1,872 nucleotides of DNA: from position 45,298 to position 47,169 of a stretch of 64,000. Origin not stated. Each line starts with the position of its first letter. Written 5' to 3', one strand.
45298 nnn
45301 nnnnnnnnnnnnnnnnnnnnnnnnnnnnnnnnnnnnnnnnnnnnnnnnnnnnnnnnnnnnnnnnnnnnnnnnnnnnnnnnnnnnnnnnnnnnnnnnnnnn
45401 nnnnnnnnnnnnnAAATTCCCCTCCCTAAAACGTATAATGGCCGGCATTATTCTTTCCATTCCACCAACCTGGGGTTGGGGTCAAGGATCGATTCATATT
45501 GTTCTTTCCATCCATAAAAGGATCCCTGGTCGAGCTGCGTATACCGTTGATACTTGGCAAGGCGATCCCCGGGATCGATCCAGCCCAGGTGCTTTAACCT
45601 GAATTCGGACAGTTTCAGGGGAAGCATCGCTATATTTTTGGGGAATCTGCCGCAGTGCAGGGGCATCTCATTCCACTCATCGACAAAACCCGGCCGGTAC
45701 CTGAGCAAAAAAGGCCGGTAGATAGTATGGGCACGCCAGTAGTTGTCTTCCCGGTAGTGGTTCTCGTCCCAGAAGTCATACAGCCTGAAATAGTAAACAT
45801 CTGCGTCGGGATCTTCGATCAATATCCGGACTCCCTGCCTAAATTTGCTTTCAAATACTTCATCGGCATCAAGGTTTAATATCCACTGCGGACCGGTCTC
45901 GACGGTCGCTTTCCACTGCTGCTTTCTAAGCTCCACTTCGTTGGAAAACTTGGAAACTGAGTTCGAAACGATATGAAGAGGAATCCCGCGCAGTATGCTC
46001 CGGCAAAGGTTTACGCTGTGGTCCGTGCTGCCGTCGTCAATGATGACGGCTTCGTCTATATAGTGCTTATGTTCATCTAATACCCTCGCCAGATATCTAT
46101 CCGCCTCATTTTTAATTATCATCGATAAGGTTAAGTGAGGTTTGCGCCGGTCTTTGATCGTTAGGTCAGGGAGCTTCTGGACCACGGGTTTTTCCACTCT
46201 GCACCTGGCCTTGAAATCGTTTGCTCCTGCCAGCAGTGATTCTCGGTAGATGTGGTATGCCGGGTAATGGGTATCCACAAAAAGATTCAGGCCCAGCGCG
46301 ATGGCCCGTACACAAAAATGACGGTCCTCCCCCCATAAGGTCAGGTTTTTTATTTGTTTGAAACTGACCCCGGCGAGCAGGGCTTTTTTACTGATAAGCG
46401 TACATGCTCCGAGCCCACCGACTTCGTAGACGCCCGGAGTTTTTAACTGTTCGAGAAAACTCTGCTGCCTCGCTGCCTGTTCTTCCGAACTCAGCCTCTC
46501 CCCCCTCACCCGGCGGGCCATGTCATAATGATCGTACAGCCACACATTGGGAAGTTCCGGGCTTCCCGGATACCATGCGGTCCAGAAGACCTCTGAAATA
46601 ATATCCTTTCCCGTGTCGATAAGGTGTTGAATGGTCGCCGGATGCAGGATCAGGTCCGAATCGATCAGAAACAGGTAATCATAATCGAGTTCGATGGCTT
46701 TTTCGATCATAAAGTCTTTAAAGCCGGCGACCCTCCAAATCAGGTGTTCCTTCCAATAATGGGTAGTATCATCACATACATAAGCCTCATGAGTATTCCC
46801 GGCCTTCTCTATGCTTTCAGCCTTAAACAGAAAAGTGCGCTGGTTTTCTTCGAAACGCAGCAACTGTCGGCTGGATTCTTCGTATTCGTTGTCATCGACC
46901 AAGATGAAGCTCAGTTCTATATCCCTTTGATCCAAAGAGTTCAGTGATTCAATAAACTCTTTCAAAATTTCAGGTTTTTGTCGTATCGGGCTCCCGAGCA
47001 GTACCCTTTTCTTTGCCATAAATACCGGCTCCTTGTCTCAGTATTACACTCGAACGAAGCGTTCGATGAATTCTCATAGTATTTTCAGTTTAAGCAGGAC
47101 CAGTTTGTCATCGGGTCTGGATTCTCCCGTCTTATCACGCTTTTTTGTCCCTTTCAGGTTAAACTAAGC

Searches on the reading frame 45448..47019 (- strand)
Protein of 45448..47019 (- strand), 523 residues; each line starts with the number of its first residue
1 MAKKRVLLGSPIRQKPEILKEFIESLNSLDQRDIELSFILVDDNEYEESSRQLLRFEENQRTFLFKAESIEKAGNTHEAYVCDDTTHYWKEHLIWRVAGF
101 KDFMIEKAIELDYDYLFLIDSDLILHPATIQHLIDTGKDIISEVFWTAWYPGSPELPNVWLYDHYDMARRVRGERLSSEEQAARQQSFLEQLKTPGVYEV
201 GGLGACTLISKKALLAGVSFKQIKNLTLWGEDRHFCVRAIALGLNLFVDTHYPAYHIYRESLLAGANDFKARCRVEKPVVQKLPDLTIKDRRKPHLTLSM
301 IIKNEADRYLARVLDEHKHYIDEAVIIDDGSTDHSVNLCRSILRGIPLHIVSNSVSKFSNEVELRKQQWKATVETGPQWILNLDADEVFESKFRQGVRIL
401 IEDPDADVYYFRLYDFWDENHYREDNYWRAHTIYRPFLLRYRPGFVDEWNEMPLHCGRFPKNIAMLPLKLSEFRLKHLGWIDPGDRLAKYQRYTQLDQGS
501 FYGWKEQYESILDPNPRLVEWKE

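Call 46: search_protein_families(library=pfam, proteins=[window:45448-47019:-], max_evalue=0.1)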
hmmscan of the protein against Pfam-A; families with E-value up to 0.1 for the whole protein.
window:45448-47019:- (523 aa): 3 families
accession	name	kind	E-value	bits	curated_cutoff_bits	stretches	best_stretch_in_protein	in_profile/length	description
PF00535.33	Glycos_transf_2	-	1.7e-13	51.3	23.3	1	301-434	5-132/168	Glycosyl transferase family 2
PF03452.20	Anp1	-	7.7e-08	32.5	28.8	1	3-151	20-176/263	Anp1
PF13704.12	Glyco_tranf_2_4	-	2e-05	25.4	27.5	1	305-394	3-89/98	Glycosyl transferase family 2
